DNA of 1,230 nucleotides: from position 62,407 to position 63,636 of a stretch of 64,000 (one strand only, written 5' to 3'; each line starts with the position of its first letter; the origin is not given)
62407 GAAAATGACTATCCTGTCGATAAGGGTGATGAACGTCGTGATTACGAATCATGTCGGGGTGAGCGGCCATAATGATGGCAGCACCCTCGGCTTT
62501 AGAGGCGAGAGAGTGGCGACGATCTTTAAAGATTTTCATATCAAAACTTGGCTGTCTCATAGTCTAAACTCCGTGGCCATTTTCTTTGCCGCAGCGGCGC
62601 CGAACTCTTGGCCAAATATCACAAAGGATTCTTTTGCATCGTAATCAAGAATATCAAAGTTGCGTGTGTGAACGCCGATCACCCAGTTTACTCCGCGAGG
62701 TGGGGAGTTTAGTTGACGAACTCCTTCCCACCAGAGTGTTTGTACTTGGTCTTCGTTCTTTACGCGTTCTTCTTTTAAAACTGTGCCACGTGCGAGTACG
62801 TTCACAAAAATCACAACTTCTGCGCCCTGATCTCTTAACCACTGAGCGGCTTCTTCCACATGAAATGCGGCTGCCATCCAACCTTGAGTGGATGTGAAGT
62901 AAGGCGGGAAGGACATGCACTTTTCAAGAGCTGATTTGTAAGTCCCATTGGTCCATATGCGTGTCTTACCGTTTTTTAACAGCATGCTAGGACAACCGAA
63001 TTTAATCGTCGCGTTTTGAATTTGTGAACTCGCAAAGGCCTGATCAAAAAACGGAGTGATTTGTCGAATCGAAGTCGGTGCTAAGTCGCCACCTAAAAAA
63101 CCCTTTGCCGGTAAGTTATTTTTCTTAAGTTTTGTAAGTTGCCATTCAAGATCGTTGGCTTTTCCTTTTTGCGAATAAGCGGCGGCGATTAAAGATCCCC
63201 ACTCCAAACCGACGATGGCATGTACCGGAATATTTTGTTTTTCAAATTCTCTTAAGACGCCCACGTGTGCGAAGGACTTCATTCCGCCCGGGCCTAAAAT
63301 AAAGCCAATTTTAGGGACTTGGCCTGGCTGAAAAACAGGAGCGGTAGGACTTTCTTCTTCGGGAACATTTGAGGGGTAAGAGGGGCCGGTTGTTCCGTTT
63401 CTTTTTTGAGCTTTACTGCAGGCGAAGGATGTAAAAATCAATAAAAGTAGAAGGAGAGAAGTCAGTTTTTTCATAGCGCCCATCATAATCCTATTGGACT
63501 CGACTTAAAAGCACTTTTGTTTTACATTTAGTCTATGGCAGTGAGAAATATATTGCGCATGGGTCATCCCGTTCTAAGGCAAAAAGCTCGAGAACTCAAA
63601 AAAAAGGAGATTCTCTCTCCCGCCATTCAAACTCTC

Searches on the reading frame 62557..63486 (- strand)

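Call 38: search_protein_families(library=pfam, proteins=[window:62557-63486:-], max_evalue=0.001)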
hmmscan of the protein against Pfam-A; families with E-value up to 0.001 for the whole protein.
window:62557-63486:- (309 aa): 1 family
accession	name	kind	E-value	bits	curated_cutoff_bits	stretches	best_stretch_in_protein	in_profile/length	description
PF01734.28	Patatin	-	2.1e-09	38.3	27.7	1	65-198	4-167/191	Patatin-like phospholipase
